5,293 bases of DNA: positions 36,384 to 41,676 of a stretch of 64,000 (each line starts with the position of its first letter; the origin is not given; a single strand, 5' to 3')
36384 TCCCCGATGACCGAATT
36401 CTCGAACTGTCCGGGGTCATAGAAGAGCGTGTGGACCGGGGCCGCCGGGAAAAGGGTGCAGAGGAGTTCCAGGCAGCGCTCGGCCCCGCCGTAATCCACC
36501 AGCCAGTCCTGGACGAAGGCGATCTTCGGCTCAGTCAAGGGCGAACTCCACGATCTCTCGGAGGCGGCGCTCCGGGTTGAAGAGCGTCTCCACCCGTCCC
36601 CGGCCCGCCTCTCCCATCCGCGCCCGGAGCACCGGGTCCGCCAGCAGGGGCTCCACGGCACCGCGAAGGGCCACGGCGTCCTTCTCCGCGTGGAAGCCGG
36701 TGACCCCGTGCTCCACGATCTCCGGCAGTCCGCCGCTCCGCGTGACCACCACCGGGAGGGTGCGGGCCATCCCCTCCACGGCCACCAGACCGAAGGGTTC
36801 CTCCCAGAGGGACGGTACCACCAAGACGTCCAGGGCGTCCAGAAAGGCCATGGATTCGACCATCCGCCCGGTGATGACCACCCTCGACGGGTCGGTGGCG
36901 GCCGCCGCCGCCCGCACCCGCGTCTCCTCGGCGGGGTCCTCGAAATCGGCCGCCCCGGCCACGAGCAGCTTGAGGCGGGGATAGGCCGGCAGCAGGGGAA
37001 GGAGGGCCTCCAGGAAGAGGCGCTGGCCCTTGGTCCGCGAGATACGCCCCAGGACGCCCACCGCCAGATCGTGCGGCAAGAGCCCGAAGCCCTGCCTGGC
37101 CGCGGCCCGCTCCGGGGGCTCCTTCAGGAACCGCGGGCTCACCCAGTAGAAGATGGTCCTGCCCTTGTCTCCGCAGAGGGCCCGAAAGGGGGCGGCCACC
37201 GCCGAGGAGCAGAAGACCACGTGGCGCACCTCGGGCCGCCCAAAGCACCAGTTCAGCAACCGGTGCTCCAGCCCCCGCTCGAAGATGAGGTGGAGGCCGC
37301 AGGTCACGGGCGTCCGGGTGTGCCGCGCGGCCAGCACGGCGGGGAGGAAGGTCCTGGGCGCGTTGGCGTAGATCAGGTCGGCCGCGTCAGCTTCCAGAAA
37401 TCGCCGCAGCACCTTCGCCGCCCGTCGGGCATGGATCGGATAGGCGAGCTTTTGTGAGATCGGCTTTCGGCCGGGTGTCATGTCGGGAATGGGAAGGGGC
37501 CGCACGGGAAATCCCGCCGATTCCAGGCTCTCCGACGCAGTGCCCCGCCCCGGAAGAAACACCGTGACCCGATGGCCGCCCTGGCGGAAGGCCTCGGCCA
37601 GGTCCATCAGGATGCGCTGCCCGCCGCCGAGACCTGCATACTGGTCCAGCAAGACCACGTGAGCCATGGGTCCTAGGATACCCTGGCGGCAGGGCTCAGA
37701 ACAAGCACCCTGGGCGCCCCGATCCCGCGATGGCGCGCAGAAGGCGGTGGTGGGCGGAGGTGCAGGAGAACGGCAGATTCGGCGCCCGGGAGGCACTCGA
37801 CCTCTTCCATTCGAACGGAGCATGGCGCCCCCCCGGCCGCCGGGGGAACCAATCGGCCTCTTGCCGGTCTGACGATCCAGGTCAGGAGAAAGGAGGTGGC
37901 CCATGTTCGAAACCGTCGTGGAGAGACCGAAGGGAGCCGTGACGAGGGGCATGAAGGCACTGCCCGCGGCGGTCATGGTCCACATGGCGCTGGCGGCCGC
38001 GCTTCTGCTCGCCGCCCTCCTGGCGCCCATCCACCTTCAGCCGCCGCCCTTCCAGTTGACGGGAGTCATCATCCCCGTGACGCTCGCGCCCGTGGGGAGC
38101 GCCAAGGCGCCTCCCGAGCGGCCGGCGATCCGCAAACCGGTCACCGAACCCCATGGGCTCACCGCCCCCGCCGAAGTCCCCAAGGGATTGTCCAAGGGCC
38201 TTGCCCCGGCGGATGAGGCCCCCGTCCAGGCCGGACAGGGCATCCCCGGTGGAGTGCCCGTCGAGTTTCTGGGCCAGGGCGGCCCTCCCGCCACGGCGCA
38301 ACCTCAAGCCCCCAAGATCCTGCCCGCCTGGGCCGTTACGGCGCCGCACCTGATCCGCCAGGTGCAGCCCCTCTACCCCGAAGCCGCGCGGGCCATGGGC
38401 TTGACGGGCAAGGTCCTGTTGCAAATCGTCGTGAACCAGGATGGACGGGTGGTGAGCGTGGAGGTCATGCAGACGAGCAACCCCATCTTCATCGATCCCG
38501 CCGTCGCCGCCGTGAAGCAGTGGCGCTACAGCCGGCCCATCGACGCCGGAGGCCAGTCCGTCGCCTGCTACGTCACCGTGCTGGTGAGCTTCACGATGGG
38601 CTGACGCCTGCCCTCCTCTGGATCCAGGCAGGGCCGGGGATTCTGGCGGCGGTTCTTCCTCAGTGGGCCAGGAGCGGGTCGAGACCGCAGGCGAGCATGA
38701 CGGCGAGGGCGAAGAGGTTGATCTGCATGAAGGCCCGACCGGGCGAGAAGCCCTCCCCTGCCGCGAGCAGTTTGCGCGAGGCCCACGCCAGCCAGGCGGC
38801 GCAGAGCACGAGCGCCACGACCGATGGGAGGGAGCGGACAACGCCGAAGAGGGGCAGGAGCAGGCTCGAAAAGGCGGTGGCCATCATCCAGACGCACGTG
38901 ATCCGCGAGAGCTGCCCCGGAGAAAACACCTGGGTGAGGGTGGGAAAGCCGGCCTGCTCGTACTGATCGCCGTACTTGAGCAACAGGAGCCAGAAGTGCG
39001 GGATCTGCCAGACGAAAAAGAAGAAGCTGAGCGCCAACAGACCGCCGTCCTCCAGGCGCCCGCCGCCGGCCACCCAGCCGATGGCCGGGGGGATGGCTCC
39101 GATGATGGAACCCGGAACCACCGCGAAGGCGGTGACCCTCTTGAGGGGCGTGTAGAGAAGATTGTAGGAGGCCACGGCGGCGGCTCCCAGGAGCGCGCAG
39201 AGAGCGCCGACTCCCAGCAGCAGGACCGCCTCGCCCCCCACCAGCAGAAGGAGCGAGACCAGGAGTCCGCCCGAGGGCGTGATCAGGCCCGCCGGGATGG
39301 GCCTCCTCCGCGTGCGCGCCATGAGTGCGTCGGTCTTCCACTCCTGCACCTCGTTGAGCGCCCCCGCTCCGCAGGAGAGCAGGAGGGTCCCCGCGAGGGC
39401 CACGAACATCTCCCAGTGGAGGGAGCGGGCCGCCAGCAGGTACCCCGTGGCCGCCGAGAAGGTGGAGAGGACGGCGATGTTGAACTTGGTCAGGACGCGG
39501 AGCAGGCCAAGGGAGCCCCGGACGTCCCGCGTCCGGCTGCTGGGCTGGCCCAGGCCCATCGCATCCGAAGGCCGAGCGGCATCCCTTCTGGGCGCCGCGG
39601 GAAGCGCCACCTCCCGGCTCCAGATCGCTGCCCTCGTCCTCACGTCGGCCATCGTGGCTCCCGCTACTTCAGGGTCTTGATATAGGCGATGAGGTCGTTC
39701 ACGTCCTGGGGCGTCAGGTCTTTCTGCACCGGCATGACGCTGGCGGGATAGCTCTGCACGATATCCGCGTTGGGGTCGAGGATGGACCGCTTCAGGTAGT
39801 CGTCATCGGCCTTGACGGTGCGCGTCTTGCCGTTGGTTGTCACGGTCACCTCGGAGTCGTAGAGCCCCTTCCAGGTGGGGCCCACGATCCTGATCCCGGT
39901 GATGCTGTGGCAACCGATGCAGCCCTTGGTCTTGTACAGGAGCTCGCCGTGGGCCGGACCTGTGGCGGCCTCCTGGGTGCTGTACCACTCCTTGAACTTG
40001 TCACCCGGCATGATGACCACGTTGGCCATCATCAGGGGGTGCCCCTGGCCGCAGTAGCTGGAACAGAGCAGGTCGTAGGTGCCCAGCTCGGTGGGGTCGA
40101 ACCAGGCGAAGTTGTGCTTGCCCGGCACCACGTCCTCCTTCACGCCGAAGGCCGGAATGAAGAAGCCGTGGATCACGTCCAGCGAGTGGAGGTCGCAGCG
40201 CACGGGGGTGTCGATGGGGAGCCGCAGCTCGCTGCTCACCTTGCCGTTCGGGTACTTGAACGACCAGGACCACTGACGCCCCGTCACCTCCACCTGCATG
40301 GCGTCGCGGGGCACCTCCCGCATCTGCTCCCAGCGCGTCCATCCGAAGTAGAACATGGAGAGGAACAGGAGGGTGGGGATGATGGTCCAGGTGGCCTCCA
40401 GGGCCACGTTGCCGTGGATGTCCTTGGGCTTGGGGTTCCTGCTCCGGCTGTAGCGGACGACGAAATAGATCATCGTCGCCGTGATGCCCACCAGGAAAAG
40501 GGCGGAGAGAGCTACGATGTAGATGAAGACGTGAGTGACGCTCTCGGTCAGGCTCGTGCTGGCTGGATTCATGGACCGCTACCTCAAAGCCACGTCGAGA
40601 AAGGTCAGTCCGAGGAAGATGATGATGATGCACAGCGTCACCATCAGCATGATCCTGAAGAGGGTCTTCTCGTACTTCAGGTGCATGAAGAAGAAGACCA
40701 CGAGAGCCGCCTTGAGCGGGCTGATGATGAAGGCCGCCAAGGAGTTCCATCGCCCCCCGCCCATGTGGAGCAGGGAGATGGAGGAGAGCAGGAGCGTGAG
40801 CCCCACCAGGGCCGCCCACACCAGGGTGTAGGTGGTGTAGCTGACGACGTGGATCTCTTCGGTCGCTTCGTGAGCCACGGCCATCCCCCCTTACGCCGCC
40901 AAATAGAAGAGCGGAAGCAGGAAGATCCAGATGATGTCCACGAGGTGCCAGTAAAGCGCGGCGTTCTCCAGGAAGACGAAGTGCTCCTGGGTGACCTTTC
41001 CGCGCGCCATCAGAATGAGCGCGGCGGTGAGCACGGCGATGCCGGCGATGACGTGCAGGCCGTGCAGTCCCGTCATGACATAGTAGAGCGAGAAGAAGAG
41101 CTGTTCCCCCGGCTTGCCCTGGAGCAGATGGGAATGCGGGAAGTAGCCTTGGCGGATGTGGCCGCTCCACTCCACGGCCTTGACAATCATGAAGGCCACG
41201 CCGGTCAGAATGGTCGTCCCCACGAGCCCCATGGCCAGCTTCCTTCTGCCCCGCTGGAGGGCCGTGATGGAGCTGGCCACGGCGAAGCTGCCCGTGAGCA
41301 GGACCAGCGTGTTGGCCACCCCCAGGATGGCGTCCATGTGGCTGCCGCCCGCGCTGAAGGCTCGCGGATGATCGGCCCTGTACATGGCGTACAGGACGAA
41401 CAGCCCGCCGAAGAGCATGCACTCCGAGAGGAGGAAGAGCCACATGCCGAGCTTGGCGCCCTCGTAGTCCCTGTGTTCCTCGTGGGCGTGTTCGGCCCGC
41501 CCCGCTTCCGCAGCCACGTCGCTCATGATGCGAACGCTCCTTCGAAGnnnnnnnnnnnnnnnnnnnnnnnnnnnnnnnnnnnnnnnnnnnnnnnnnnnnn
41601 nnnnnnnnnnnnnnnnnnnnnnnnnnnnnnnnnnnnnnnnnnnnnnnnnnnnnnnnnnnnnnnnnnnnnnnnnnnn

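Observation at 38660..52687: Contiguous ACIII - cytochrome c - SCO1 - caa3 oxidase - heme O synthase respiratory supercluster on one strand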

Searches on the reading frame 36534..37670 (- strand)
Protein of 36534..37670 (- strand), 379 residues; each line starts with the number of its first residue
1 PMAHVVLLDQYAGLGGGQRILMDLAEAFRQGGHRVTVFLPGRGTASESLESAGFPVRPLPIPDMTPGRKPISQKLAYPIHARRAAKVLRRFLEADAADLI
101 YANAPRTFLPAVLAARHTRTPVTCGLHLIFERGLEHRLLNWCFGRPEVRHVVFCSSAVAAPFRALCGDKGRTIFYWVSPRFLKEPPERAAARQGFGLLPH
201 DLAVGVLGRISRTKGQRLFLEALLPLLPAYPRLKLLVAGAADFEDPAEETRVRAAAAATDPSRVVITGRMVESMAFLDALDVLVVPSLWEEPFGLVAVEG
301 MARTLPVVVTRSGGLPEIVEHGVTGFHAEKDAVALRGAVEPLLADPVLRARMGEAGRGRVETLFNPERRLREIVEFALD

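Call 61: search_protein_families(library=pfam, proteins=[window:36534-37670:-], max_evalue=0.0001)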
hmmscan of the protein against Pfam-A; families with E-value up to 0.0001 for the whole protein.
window:36534-37670:- (379 aa): 6 families
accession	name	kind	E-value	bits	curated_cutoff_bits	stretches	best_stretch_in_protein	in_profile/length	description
PF00534.26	Glycos_transf_1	-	3.8e-28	98.6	26.4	1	203-358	17-171/172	Glycosyl transferases group 1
PF13692.12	Glyco_trans_1_4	-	5.6e-26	91.9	27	1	204-345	4-142/142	Glycosyl transferases group 1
PF13439.12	Glyco_transf_4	-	6.1e-17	62.6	28.5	1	15-167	2-153/170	Glycosyltransferase Family 4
PF13579.12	Glyco_trans_4_4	-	1.1e-16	62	29.7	1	15-171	1-151/158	Glycosyl transferase 4-like domain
PF20706.3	GT4-conflict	-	3.3e-11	43.2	26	1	200-338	196-339/385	Family 4 Glycosyltransferase in conflict systems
PF03033.26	Glyco_transf_28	-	9.5e-05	22.9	26.2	0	20-122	14-114/139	Glycosyltransferase family 28 N-terminal domain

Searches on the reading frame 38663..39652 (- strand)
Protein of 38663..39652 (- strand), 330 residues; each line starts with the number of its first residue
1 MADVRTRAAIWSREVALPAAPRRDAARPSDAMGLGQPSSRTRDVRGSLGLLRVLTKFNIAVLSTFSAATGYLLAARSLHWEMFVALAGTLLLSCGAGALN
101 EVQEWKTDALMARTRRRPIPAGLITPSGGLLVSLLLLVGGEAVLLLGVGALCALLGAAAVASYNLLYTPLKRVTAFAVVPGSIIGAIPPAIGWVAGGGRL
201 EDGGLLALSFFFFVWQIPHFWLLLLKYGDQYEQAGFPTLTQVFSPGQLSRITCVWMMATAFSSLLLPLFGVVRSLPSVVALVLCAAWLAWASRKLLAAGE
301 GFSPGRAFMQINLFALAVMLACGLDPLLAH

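Call 8: search_protein_families(library=pfam, proteins=[window:38663-39652:-], max_evalue=0.01)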
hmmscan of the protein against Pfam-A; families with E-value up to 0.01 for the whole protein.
window:38663-39652:- (330 aa): 1 family
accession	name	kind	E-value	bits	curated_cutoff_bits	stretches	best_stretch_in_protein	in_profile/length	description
PF01040.23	UbiA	-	4.4e-43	147.8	34.2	1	65-308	3-244/250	UbiA prenyltransferase family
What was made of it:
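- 38660..39652 (-): CtaB, heme O synthase. Pfam UbiA, 4e-43 (call 8).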

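Call 10: search_protein_families(library=ncbifam, proteins=[window:38663-39652:-], max_evalue=0.01)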
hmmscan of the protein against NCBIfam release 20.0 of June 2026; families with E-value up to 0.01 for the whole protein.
window:38663-39652:- (330 aa): 11 families
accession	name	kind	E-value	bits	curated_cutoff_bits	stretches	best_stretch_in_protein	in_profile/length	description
TIGR01473.1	cyoE_ctaB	equivalog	2.7e-55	188.1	210.3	1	53-311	5-266/281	heme o synthase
NF003349.0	PRK04375.1-2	equivalog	1.5e-42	145.9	246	1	44-327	21-311/318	heme o synthase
NF003348.0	PRK04375.1-1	equivalog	8.5e-32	110.7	285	1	54-299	9-256/292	heme o synthase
TIGR01474.1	ubiA_proteo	equivalog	6.2e-08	32.5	275.45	1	72-200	28-159/282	4-hydroxybenzoate octaprenyltransferase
NF009521.0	PRK12882.1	equivalog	1.1e-07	31.3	296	1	50-161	8-117/280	geranylgeranylglycerol-phosphate geranylgeranyltransferase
NF009524.0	PRK12886.1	equivalog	1.8e-06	27.5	387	1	53-214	13-175/291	prenyltransferase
NF041586.1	MqnP_DT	exception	2.3e-06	27.5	430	1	54-222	6-167/277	menaquinone biosynthesis prenyltransferase MqnP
NF009523.0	PRK12884.1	equivalog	8.9e-06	25.1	269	1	54-282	10-234/279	prenyltransferase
TIGR01475.1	ubiA_other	subfamily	0.00053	19.5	180.8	1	54-202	8-156/282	UbiA-like polyprenyltransferase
NF009514.0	PRK12873.1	equivalog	0.0013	18.1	246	1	84-209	51-178/297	4-hydroxybenzoate polyprenyltransferase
NF008977.0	PRK12324.1-2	equivalog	0.0036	16.7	234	1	72-177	30-133/297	decaprenyl-phosphate phosphoribosyltransferase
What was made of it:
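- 38660..39652 (-): TIGR01473 cyoE_ctaB, 3e-55; its 188 bits fall just under the curated cutoff of 210 (call 10).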

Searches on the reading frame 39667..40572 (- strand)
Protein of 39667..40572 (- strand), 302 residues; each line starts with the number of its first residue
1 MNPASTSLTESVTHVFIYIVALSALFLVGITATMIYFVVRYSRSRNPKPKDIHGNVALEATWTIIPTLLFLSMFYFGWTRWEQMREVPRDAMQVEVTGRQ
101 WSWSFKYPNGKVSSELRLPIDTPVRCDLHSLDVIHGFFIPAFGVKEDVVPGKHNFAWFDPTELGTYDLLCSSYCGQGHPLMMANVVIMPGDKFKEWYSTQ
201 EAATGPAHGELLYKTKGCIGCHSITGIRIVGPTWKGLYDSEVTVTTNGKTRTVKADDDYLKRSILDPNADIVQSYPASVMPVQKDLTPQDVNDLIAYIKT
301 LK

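Call 8: search_protein_families(library=pfam, proteins=[window:39667-40572:-], max_evalue=0.01)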
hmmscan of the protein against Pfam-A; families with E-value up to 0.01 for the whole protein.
window:39667-40572:- (302 aa): 4 families
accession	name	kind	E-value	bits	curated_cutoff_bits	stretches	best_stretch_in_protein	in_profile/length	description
PF00116.26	COX2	-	2.8e-16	60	22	1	112-182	44-114/120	Cytochrome C oxidase subunit II, periplasmic domain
PF00034.26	Cytochrom_C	-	2.5e-09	38.8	21.3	1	207-302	2-90/90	Cytochrome c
PF02790.20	COX2_TM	-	1.5e-08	35.1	22.8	1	1-71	8-79/88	Cytochrome C oxidase subunit II, transmembrane domain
PF13442.11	Cytochrome_CBB3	-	0.0022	18.7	27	1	207-298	4-68/68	Cytochrome C oxidase, cbb3-type, subunit III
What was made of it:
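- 39664..40572 (-): Oxidase subunit II with a CuA site and a C-terminal cytochrome c domain. Pfam COX2, COX2_TM and Cytochrom_C (call 8).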

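Call 10: search_protein_families(library=ncbifam, proteins=[window:39667-40572:-], max_evalue=0.01)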
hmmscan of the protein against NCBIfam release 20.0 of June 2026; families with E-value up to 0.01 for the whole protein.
window:39667-40572:- (302 aa): 9 families
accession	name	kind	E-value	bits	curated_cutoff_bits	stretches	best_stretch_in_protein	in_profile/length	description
TIGR02866.1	CoxB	equivalog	4e-54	183.2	147.7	1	5-197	2-201/202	cytochrome c oxidase subunit II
NF050117.1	aa3_CtaC_Actin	exception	8.8e-34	116.8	250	1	9-196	34-241/244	aa3-type cytochrome oxidase subunit II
TIGR01432.1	QOXA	equivalog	1.7e-16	60.3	240.95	1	13-197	30-223/227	cytochrome aa3 quinol oxidase subunit II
TIGR01433.1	CyoA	equivalog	9.2e-14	51.4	266.2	1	17-197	33-222/226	ubiquinol oxidase subunit II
NF007816.0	PRK10525.1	equivalog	5.4e-13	48.7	511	1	19-199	45-237/318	cytochrome o ubiquinol oxidase subunit II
TIGR04246.1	nitrous_NosZ_Gp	equivalog_domain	7.6e-05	21.2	625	1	131-189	520-578/578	Sec-dependent nitrous-oxide reductase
NF041074.2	quin_ox_SoxA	equivalog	0.00074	19.4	110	1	121-183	84-149/154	proton pump complex quinol oxidase subunit SoxA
TIGR04485.1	thiosulf_SoxX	equivalog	0.0011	19.6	61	1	217-301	4-78/78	sulfur oxidation c-type cytochrome SoxX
TIGR02603.1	CxxCH_TIGR02603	domain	0.0011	19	68.15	0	208-280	5-63/134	putative heme-binding domain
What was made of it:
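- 39664..40572 (-): TIGR02866 CoxB scores 183 bits, above its cutoff (call 10).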

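Call 65: search_solved_structures(query=window:39667-40572:-, max_evalue=1e-8, show_alignments=1)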
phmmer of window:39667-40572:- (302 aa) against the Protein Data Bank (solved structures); distinct sequences matched with E-value up to 1e-8: 42.
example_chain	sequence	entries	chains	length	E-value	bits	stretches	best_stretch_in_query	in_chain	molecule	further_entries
2yev_B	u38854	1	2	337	1.2e-36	129.7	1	7-302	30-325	CYTOCHROME C OXIDASE SUBUNIT 2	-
1qle_B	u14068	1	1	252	2.2e-27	99.3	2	11-115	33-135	CYTOCHROME C OXIDASE POLYPEPTIDE II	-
1ar1_B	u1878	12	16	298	3.1e-27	98.8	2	11-115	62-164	CYTOCHROME C OXIDASE | Cytochrome c oxidase subunit 2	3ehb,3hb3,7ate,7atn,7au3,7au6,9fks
1m56_B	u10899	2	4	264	5.7e-27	97.9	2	15-116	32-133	CYTOCHROME C OXIDASE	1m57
3om3_B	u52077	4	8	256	1.2e-26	96.8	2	15-116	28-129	Cytochrome c oxidase subunit 2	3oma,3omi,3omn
6pw1_B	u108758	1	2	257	1.3e-26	96.7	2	15-116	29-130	Cytochrome c oxidase subunit 2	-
2gsm_B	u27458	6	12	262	1.5e-26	96.5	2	15-116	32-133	Cytochrome c oxidase subunit 2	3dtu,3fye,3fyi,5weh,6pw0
6ci0_B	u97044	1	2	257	8.7e-26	94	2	15-116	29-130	Cytochrome c oxidase subunit 2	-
4w9z_A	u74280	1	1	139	9.4e-21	77.4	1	112-200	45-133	Cytochrome c oxidase subunit 2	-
4txv_B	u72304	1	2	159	8.3e-20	74.3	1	86-201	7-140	Cytochrome c oxidase subunit 2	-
6hu9_b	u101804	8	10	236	1.3e-19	73.7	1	115-199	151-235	Cytochrome c oxidase subunit 2 | CYTOCHROME C OXIDASE SUBUNIT 2; SYNONYM: CYTOCHROME C OXIDASE POLYPEPTIDE II, COX2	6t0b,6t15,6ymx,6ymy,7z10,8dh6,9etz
6giq_b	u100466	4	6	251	1.6e-19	73.4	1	115-199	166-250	Cytochrome c oxidase subunit 2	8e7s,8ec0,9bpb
8c8q_B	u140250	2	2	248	6e-19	71.5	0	112-193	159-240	Cytochrome c oxidase subunit 2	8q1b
1w2l_A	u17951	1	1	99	6.1e-18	68.2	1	209-300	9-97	CYTOCHROME OXIDASE SUBUNIT II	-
7jro_b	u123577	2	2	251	1.7e-17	66.7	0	113-200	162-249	Cytochrome c oxidase subunit 2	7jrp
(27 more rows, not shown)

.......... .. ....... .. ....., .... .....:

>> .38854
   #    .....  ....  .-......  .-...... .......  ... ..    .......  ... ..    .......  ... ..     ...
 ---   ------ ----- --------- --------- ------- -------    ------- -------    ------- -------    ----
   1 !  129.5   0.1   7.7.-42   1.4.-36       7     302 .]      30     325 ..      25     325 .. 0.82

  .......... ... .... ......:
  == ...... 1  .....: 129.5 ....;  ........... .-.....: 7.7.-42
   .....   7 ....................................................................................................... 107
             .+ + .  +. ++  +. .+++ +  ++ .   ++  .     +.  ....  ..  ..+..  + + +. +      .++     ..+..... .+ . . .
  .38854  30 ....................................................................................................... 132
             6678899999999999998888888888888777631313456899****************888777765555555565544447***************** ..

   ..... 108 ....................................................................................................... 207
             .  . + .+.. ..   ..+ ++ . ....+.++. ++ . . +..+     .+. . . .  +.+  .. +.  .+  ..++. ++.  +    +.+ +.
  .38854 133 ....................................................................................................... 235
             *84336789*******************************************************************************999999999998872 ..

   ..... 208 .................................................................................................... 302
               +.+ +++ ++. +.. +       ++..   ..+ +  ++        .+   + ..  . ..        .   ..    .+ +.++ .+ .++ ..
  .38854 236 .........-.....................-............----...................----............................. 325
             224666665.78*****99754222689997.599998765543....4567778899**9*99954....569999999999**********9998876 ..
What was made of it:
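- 39664..40572 (-): PDB 2yev_B matches along the whole length, residues 7-302, 1e-36 (call 65).
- On A-type heme-copper oxidase, caa3 architecture: 2yev_B aligns over residues 7-302 (call 65).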

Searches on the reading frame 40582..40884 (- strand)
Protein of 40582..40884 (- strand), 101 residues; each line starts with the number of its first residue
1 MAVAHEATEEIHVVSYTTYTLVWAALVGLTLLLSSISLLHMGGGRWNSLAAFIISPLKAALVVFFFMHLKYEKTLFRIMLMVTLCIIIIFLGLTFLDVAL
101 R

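Call 8: search_protein_families(library=pfam, proteins=[window:40582-40884:-], max_evalue=0.01)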
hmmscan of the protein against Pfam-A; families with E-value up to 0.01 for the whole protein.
window:40582-40884:- (101 aa): 1 family
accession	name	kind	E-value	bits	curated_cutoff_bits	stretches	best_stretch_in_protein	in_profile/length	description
PF03626.19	COX4_pro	-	4.2e-11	43.5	28.9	1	20-91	1-71/72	Prokaryotic Cytochrome C oxidase subunit IV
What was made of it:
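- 40579..40884 (-): Oxidase subunit IV, caa3 type. Pfam COX4_pro (call 8).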

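Call 10: search_protein_families(library=ncbifam, proteins=[window:40582-40884:-], max_evalue=0.01)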
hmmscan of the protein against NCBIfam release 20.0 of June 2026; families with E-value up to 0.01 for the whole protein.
window:40582-40884:- (101 aa): 1 family
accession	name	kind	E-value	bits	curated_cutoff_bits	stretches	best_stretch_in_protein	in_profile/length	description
TIGR02229.1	caa3_sub_IV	subfamily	8.8e-19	68.1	37.25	1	12-101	3-92/92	caa(3)-type oxidase, subunit IV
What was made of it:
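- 40579..40884 (-): TIGR02229 caa3_sub_IV scores 68 bits, above the cutoff of 37 (call 10).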

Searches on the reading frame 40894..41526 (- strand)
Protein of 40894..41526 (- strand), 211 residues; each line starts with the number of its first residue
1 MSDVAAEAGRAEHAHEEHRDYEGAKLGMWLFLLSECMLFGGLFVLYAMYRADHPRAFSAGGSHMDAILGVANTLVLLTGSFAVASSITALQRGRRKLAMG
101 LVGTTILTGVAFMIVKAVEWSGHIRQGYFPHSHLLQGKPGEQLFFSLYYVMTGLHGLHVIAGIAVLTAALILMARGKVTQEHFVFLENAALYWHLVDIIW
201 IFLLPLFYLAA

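Call 8: search_protein_families(library=pfam, proteins=[window:40894-41526:-], max_evalue=0.01)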
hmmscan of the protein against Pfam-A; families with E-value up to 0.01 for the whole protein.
window:40894-41526:- (211 aa): 1 family
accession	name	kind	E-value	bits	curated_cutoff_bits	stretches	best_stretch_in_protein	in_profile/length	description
PF00510.24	COX3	-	1.1e-22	81.6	23.8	1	3-208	57-254/258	Cytochrome c oxidase subunit III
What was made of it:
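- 40891..41526 (-): Oxidase subunit III (211 aa, short form). Pfam COX3, 1e-22 (call 8).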

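Call 10: search_protein_families(library=ncbifam, proteins=[window:40894-41526:-], max_evalue=0.01)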
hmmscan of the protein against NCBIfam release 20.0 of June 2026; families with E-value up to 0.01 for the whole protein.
window:40894-41526:- (211 aa): 4 families
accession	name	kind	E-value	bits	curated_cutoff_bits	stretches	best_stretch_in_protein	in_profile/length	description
TIGR02842.1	CyoC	equivalog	1.7e-26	93.6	223.75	1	26-210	3-177/180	cytochrome o ubiquinol oxidase subunit III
NF050119.1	aa3_CtaE_Actin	exception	1.6e-24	87.2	190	1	24-209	11-188/190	aa3-type cytochrome oxidase subunit III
NF007944.0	PRK10663.1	equivalog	5.9e-23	81.7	340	1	11-209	11-200/204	cytochrome o ubiquinol oxidase subunit III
TIGR02897.1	QoxC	equivalog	9.7e-22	78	239.9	1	24-210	10-187/190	cytochrome aa3 quinol oxidase subunit III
